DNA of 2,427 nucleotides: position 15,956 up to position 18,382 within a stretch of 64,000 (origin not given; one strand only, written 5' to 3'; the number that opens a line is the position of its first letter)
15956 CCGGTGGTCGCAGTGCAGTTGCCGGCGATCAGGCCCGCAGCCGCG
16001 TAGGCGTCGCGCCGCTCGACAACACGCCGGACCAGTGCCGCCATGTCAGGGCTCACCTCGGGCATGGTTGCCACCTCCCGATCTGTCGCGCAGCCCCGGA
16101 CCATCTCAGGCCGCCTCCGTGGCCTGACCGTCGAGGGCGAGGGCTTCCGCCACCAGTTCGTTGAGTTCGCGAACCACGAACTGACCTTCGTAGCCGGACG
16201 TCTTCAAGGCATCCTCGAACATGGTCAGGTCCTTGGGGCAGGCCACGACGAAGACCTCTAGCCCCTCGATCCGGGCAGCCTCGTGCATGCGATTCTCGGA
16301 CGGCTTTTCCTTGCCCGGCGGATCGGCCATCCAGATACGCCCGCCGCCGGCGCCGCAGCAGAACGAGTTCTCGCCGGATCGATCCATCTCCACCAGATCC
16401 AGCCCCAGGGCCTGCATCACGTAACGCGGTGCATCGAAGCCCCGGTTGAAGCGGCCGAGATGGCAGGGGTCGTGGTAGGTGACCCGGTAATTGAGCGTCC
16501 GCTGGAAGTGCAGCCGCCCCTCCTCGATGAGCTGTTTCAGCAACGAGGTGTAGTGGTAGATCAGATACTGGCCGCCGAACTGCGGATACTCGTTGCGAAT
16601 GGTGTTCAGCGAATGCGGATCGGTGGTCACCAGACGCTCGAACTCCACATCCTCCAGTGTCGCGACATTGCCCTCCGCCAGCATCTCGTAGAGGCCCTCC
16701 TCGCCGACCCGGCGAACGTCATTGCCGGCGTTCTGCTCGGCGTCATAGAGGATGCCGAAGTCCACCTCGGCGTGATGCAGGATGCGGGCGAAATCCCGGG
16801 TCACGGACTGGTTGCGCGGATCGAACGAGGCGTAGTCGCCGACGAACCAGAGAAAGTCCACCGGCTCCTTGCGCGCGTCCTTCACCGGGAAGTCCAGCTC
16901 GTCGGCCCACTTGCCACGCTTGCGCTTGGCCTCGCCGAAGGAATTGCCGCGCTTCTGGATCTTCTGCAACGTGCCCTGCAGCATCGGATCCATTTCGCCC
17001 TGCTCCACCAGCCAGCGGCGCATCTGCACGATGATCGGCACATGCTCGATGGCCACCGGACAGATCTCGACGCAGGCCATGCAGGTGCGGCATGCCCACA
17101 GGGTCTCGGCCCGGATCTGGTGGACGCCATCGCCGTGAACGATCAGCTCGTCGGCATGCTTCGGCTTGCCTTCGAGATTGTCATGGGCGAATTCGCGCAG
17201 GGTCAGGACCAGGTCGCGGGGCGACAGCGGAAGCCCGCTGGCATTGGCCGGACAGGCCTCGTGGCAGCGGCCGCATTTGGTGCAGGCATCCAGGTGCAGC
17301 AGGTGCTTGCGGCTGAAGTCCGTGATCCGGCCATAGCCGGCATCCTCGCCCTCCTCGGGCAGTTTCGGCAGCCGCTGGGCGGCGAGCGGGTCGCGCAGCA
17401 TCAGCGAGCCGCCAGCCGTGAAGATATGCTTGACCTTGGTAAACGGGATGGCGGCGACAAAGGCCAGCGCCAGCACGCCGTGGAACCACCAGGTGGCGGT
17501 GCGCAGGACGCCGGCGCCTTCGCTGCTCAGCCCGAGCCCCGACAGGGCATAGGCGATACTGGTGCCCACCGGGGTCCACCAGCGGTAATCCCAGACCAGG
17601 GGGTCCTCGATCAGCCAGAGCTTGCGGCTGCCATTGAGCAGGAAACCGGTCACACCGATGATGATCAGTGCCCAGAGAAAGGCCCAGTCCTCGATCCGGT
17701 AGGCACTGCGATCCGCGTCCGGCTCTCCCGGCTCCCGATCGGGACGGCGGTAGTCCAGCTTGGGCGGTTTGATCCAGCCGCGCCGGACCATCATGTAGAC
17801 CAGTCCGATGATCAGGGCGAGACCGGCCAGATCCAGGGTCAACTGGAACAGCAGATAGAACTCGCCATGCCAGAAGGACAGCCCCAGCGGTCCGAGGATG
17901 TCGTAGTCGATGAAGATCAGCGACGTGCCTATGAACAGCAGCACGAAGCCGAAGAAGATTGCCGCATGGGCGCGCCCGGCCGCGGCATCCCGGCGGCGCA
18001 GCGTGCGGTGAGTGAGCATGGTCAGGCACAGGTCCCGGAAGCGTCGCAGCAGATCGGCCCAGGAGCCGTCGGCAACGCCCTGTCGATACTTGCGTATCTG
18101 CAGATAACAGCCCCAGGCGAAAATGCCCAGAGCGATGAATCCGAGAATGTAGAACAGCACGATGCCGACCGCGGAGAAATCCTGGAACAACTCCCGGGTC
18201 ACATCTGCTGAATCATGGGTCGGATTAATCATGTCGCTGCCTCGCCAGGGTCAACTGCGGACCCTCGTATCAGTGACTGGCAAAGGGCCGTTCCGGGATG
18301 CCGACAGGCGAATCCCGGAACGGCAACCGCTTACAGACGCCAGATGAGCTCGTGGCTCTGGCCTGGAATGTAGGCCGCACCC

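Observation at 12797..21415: Sigma54-driven six-gene operon: TMADH-family flavoprotein with private ETF, membrane Fe-S oxidoreductase, FNR-like reductase and an embedded repeat protein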

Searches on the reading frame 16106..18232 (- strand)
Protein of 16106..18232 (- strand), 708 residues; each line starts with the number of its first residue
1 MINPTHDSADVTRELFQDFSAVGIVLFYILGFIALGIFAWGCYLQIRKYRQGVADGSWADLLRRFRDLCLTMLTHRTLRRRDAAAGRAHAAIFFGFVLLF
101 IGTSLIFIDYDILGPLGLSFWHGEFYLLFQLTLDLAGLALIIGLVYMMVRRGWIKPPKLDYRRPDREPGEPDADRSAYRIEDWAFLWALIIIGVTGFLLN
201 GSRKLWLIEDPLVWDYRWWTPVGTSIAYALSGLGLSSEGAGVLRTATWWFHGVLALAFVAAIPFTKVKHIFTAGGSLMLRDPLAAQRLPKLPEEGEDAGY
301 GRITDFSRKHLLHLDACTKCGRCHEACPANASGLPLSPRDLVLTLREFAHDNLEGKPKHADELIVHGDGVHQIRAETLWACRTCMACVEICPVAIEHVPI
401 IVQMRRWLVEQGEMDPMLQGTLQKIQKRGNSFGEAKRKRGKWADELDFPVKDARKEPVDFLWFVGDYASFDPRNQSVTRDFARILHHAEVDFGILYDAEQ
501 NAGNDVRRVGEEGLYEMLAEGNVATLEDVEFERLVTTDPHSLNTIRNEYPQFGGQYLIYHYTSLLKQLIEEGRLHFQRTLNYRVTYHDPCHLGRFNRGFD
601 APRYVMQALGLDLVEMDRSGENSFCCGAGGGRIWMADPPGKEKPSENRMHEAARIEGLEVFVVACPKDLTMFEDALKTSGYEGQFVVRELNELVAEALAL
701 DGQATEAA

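Call 4: search_protein_families(library=pfam, proteins=[window:16106-18232:-], max_evalue=0.01)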
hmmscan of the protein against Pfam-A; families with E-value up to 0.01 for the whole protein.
window:16106-18232:- (708 aa): 14 families
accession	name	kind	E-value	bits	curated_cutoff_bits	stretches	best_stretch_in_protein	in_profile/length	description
PF02754.22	CCG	-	9.8e-17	61.3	20.6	1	584-667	1-79/85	Cysteine-rich domain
PF13237.11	Fer4_10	-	9.3e-11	41.9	25.5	1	313-392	5-53/53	4Fe-4S dicluster domain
PF13187.11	Fer4_9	-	2.3e-10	40.8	27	1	316-393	1-49/52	4Fe-4S dicluster domain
PF13183.11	Fer4_8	-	2.2e-09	38.1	27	1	314-395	2-68/68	4Fe-4S dicluster domain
PF12797.12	Fer4_2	-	4.1e-06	26.8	24.5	1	311-329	4-22/22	4Fe-4S binding domain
PF12838.12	Fer4_7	-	4.6e-06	27.4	27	1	317-394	2-51/52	4Fe-4S dicluster domain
PF14697.11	Fer4_21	-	2.7e-05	24.7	35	0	313-329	37-53/59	4Fe-4S dicluster domain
PF00037.32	Fer4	-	3.9e-05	23.7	21.1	1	314-331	5-22/24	4Fe-4S binding domain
PF13534.11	Fer4_17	-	0.00012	23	22.2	0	313-330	42-59/61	4Fe-4S dicluster domain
PF13484.11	Fer4_16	-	0.00053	21.1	30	0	317-393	2-65/66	4Fe-4S double cluster binding domain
PF12837.12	Fer4_6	-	0.00066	20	25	1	315-331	7-23/24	4Fe-4S binding domain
PF12800.12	Fer4_4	-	0.0038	17.9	24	0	315-329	2-16/17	4Fe-4S binding domain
PF02665.19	Nitrate_red_gam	-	0.0051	16.9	22.9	0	179-282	120-211/217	Nitrate reductase gamma subunit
PF12798.12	Fer4_3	-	0.0076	17.5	27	0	317-331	1-15/15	4Fe-4S binding domain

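Call 5: search_protein_families(library=ncbifam, proteins=[window:16106-18232:-], max_evalue=0.01)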
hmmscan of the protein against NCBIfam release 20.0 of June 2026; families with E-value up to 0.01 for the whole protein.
window:16106-18232:- (708 aa): 42 families (the best 25 are shown)
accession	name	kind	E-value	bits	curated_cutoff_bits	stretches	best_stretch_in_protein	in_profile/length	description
NF004898.0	PRK06259.1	equivalog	1.6e-30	106.2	385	1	373-680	180-471/488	fumarate reductase (CoM/CoB) subunit TfrB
NF045724.1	ferredox_TmcB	equivalog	2.2e-21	75.9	735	1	313-678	39-410/430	electron transfer complex ferredoxin TmcB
NF045670.1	quin_L_LdhH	equivalog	2.1e-17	62.7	800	1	502-666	508-679/706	L-lactate dehydrogenase (quinone) large subunit LdhH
NF045796.1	DsrK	equivalog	1.2e-14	53.8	400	1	559-633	300-375/453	sulfate reduction electron transfer complex DsrMKJOP subunit DsrK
NF045663.1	diclust_near_Sec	equivalog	2.7e-14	52.2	530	1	375-652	349-603/759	pyridine nucleotide-disulfide oxidoreductase/dicluster-binding protein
NF008369.0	PRK11168.1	equivalog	4.2e-12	45.7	278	1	460-630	169-338/401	anaerobic glycerol-3-phosphate dehydrogenase subunit C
TIGR03290.1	CoB_CoM_SS_C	equivalog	2.1e-09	37.5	160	1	315-431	2-98/144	CoB--CoM heterodisulfide reductase subunit C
NF045711.1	sulf_resp_HmcF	equivalog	6.5e-09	35.1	750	1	558-631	309-384/457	sulfate respiration complex iron-sulfur protein HmcF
NF038018.1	qmoC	equivalog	1.2e-08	34.8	300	1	25-154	156-285/360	quinone-interacting membrane-bound oxidoreductase complex subunit QmoC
NF004616.0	PRK05950.1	subfamily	1.8e-08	33.8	228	1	307-411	139-236/238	succinate dehydrogenase iron-sulfur subunit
NF009226.0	PRK12576.1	equivalog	6.8e-08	32.2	344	1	307-414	146-236/317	succinate dehydrogenase/fumarate reductase iron-sulfur subunit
TIGR00384.1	dhsB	subfamily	3.7e-07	29.8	88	1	307-401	132-218/222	succinate dehydrogenase and fumarate reductase iron-sulfur protein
NF058577.1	FdxA_fam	equivalog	9.7e-07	28.9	65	1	307-331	28-52/52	4Fe-4S ferredoxin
NF008434.0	PRK11274.1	equivalog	1.4e-06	27.6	333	0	564-631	285-349/409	glycolate oxidase subunit GlcF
TIGR03379.1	glycerol3P_GlpC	equivalog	4.1e-06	25.8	279.9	1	498-630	199-335/397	anaerobic glycerol-3-phosphate dehydrogenase subunit GlpC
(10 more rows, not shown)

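Call 15: search_solved_structures(query=window:16106-18232:-, max_evalue=0.001, show_alignments=2)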
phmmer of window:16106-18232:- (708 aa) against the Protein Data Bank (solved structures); distinct sequences matched with E-value up to 0.001: 1.
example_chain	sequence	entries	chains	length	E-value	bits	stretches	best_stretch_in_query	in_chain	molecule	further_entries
9ojn_A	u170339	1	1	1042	3.3e-67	230.4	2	373-675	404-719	Iron-sulfur-binding reductase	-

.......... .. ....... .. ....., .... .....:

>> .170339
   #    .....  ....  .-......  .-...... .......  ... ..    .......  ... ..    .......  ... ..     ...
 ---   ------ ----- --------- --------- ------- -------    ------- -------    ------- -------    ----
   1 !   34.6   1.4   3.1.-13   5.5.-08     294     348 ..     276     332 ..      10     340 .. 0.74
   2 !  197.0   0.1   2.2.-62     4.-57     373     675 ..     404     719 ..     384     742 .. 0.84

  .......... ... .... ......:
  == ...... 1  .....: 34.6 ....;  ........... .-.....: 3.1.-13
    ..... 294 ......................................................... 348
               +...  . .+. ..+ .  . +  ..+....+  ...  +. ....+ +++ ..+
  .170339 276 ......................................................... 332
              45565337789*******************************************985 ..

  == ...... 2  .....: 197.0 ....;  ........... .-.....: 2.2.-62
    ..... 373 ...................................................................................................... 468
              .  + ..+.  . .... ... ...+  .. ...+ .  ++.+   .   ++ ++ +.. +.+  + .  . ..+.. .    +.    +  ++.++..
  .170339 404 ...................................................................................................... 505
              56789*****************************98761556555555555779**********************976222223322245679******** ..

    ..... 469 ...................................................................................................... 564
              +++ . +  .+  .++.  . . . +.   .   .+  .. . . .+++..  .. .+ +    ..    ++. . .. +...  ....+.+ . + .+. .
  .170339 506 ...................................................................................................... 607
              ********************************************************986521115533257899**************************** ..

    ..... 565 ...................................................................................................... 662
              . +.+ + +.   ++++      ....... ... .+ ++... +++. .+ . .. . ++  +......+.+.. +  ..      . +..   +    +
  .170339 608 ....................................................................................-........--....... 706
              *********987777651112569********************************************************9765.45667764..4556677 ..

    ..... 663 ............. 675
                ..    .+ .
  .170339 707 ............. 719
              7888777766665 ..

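Call 37: find_homologous_proteins(query=window:16106-18232:-, max_evalue=1e-10)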
Query window:16106-18232:- (708 aa): 4393 proteins with E <= 1e-10 among 8000 candidates; the best 120 are listed.
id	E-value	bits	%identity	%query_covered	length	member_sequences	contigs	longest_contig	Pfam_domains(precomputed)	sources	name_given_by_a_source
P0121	0.0e+0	1672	100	100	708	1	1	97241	PF12797.13,PF12838.13,PF02754.22,PF13237.12,PF13183.12,PF13187.12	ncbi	-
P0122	0.0e+0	1663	100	100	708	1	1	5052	PF12797.13,PF12838.13,PF02754.22,PF13237.12,PF13183.12,PF13187.12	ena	-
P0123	0.0e+0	1657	99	100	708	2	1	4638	PF12797.13,PF12838.13,PF02754.22,PF13237.12,PF13183.12,PF13187.12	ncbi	-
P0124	0.0e+0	1644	98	100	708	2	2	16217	PF12797.13,PF12838.13,PF02754.22,PF13237.12,PF13183.12,PF13187.12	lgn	-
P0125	0.0e+0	1536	90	100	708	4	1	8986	PF12797.13,PF12838.13,PF02754.22,PF13237.12,PF13183.12,PF13187.12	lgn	-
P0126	0.0e+0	1343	80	99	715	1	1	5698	PF12797.13,PF00037.33,PF12838.13,PF02754.22,PF13237.12,PF13183.12,PF13187.12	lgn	-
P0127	0.0e+0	1182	70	100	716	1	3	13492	PF12797.13,PF12838.13,PF02754.22,PF13237.12,PF13183.12,PF13187.12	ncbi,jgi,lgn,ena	-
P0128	0.0e+0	1136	67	99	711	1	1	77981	PF12797.13,PF12837.13,PF00037.33,PF13484.12,PF12838.13,PF02754.22,PF13237.12,PF13183.12,PF13187.12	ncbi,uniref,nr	ncbi:heterodisulfide reductase-related iron-sulfur binding cluster [Methylophaga sp. OBS4]|uniref:he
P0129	0.0e+0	1131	66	98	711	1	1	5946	PF12797.13,PF00037.33,PF13484.12,PF12838.13,PF02754.22,PF13237.12,PF13183.12,PF13187.12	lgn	-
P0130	0.0e+0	1131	66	98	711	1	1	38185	PF12797.13,PF00037.33,PF13484.12,PF12838.13,PF02754.22,PF13237.12,PF13183.12,PF13187.12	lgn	-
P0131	0.0e+0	1129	66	98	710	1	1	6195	PF12797.13,PF00037.33,PF13484.12,PF12838.13,PF02754.22,PF13237.12,PF13183.12,PF13187.12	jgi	-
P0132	0.0e+0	1128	69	97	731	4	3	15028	PF12797.13,PF00037.33,PF13484.12,PF13534.12,PF02754.22,PF13237.12,PF13183.12,PF13187.12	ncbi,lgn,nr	ncbi:MAG TPA: (Fe-S)-binding protein [Rhodocyclaceae bacterium]|nr:(Fe-S)-binding protein [Rhodocycl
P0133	0.0e+0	1128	67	97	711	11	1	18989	PF12797.13,PF00037.33,PF13484.12,PF12838.13,PF02754.22,PF13237.12,PF13183.12,PF13187.12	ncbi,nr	ncbi:MAG: 4Fe-4S dicluster domain-containing protein [Methylobacillus sp.]|nr:4Fe-4S dicluster domai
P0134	0.0e+0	1124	67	98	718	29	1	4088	PF12797.13,PF00037.33,PF13484.12,PF12838.13,PF02754.22,PF13237.12,PF13183.12,PF13187.12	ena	-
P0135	0.0e+0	1119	65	99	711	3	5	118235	PF12797.13,PF12837.13,PF00037.33,PF13484.12,PF12838.13,PF02754.22,PF13237.12,PF13183.12,PF13187.12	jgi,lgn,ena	-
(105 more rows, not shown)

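Call 55: predict_structure(alignment_id=A3)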
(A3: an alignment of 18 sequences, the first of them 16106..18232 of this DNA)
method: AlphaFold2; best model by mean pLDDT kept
length: 708 residues; sequences in the alignment: 18
mean_pLDDT: 67.2   pTM: 0.52
mean pLDDT of the five models: 67.2, 65.8, 65.5, 63.3, 60.9
residues with pLDDT >= 90: 90; 70-90: 245; 50-70: 234; < 50: 139
segments of 3 or more residues with pLDDT < 50: 282-305, 329-335, 382-390, 414-439, 466-469, 498-520, 547-551, 593-598, 619-640, 703-708
pLDDT, mean of each block of 10 residues (from residue 1): 60 62 80 85 73 61 73 56 64 70 63 61 71 84 82 64 67 70 83 90 88 83 92 91 88 88 68 60 42 39 53 65 50 52 74 62 57 63 47 57 57 43 32 35 78 82 59 78 91 68 34 38 60 72 48 60 91 90 84 50 92 75 37 32 71 92 80 79 91 89 42
secondary structure, 60 per line:
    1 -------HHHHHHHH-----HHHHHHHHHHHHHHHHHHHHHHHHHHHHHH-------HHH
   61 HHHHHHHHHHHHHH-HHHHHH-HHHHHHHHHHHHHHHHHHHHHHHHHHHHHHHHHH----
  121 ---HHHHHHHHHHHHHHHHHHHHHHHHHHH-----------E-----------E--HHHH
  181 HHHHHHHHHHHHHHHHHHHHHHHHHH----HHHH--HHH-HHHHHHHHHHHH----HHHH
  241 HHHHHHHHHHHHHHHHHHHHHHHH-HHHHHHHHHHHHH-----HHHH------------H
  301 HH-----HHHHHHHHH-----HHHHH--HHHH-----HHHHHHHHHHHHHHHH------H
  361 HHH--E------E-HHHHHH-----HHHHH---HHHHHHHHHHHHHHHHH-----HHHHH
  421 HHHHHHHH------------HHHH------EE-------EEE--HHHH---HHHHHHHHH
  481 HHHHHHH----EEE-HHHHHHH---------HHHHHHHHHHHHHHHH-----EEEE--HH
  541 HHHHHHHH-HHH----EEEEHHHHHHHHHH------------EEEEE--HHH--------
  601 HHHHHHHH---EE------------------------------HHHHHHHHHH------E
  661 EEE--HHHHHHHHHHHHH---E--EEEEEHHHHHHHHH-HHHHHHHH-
elements in order (helices of 4 or more, strands of 3 or more residues): H8-15 H21-50 H58-74 H76-81 H83-116 H124-150 H177-206 H211-214 H221-232 H237-264 H266-278 H284-287 H308-316 H322-326 H329-332 H338-353 H360-363 H375-380 H386-390 H394-410 H416-428 H441-444 E460-462 H465-468 H472-487 E492-494 H496-502 H512-527 E533-536 H539-548 E557-560 H561-570 E583-587 H601-608 H644-653 E660-663 H666-678 E685-689 H690-698 H700-707

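Call 59: fold_search(model_id=the predicted structure, library=pdb)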
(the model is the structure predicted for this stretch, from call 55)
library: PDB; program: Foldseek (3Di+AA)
matches with E <= 10: 245; with E <= 0.001: 1
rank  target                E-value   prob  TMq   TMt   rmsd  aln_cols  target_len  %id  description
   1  9ojn                  7.0e-24  1.00  0.61  0.59   8.2       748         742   27  Structure of Mycobacterium smegmatis EtfD (released 2025-05-21)
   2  5xss_A                3.3e-02  0.95  0.14  0.28  12.8       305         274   11  XylFII molecule (released 2017-08-02)
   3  2dwu_A                9.1e-02  0.99  0.19  0.38   9.2       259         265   11  Crystal Structure of Glutamate Racemase Isoform RacE1 from Bacillus anthracis (released 2007-06-19)
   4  5wxx                  9.5e-02  0.96  0.17  0.38   9.7       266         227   12  Crystal structure of Microcystis aeruginosa PCC 7806 aspartate racemase in complex with citrate (released 2018-01-17)
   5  5xss_B                9.5e-02  0.84  0.14  0.27  12.8       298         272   10  XylFII molecule (released 2017-08-02)
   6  5ell_A                1.1e-01  0.96  0.17  0.37   9.1       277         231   10  Crystal structure of L-aspartate/glutamate-specific racemase from Escherichia coli (released 2015-11-18)
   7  2gzm_B                1.1e-01  0.99  0.18  0.37   9.7       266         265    9  Crystal Structure of the Glutamate Racemase from Bacillus anthracis (released 2007-05-29)
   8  5xsd_B                1.1e-01  0.80  0.14  0.27  13.7       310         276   11  XylFII-LytSN complex mutant - D103A (released 2017-08-02)
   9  5xnk                  1.4e-01  0.93  0.16  0.37  10.1       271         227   11  Crystal structure of Microcystis aeruginosa PCC 7806 aspartate racemase in complex with DL-methyl-aspartate (released 2018-05-30)
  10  5xsj_X                1.5e-01  0.85  0.15  0.29  12.5       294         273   11  XylFII-LytSN complex (released 2017-08-02)
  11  1y4z_C                1.7e-01  0.99  0.17  0.49  13.3       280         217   14  The crystal structure of Nitrate Reductase A, NarGHI, in complex with the Q-site inhibitor pentachlorophenol (released 2005-03-08)
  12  2dwu_B                1.7e-01  0.98  0.19  0.40   8.8       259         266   11  Crystal Structure of Glutamate Racemase Isoform RacE1 from Bacillus anthracis (released 2007-06-19)
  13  5wxy                  1.7e-01  0.91  0.17  0.38   9.5       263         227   11  Crystal structure of Microcystis aeruginosa PCC 7806 aspartate racemase in complex with L-aspartate (released 2018-01-17)
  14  5xss_X                2.0e-01  0.75  0.14  0.28  12.0       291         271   11  XylFII molecule (released 2017-08-02)
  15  3c6q_A                2.1e-01  0.69  0.14  0.25  12.9       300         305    8  Apo and ligand-bound form of a thermophilic glucose/xylose binding protein (released 2008-02-26)
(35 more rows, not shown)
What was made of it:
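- On EtfD / DgcB / FadF membrane ETF:quinone oxidoreductase (HdrDE-like): The full-length Foldseek match to 9ojn (748 columns, TMq 0.61) and weaker NarI matches support the fold (call 59).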

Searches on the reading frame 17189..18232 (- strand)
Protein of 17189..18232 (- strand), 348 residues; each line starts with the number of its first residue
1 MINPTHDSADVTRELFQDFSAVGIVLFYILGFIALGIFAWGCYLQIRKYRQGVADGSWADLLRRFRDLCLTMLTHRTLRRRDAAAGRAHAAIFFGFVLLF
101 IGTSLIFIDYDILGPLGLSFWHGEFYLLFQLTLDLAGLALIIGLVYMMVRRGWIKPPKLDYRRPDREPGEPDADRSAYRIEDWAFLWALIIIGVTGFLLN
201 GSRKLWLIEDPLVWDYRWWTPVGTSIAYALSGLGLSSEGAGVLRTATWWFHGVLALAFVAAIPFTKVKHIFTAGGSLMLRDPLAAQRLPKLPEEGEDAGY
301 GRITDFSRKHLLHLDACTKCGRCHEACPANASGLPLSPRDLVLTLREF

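Call 36: search_solved_structures(query=window:17189-18232:-, max_evalue=10, show_alignments=2)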
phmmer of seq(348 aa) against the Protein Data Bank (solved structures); distinct sequences matched with E-value up to 10: 44.
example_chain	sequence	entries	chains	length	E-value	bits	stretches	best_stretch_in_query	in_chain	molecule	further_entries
9ojn_A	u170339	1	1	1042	4.5e-08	35.6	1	294-347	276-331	Iron-sulfur-binding reductase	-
9sfi_U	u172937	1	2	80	0.0042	19.2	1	311-334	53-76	4Fe-4S binding protein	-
7bkb_L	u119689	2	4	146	0.077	15.1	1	312-334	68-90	Formylmethanofuran dehydrogenase, subunit G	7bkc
5t5i_G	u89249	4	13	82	0.086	14.9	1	310-333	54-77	Tungsten formylmethanofuran dehydrogenase subunit fwdG | Tungsten formylmethanofuran dehydrogenase, subunit G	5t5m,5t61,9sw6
8ahx_B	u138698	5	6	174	0.087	14.9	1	308-331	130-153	Ion-translocating oxidoreductase complex subunit B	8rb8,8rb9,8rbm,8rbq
9n5u_B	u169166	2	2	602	0.16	14.1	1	307-332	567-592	NfnB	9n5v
1fdn_A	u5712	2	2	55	0.21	13.6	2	308-331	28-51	FERREDOXIN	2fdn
1h98_A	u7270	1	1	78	0.51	12.4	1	305-331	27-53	FERREDOXIN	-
1fca_A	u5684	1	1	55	0.58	12.2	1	306-331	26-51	FERREDOXIN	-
9bt4_G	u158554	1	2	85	0.64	12.1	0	314-334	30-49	Pyruvate:Ferredoxin Oxidoreductase, subunit delta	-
1clf_A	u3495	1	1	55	0.76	11.8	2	314-332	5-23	FERREDOXIN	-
6cfw_N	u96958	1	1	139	0.88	11.6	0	305-330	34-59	NADH-plastoquinone oxidoreductase subunit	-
1x4x_A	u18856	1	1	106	0.9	11.6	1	213-272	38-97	Fibronectin type-III domain containing protein 3a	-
2fug_9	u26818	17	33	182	1.2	11.2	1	306-332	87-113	NADH-quinone oxidoreductase chain 9 | NADH-QUINONE OXIDOREDUCTASE SUBUNIT 9 | NADH-quinone oxidoreductase subunit I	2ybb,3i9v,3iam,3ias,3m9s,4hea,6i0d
2v2k_A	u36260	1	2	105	1.2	11.2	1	305-331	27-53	FERREDOXIN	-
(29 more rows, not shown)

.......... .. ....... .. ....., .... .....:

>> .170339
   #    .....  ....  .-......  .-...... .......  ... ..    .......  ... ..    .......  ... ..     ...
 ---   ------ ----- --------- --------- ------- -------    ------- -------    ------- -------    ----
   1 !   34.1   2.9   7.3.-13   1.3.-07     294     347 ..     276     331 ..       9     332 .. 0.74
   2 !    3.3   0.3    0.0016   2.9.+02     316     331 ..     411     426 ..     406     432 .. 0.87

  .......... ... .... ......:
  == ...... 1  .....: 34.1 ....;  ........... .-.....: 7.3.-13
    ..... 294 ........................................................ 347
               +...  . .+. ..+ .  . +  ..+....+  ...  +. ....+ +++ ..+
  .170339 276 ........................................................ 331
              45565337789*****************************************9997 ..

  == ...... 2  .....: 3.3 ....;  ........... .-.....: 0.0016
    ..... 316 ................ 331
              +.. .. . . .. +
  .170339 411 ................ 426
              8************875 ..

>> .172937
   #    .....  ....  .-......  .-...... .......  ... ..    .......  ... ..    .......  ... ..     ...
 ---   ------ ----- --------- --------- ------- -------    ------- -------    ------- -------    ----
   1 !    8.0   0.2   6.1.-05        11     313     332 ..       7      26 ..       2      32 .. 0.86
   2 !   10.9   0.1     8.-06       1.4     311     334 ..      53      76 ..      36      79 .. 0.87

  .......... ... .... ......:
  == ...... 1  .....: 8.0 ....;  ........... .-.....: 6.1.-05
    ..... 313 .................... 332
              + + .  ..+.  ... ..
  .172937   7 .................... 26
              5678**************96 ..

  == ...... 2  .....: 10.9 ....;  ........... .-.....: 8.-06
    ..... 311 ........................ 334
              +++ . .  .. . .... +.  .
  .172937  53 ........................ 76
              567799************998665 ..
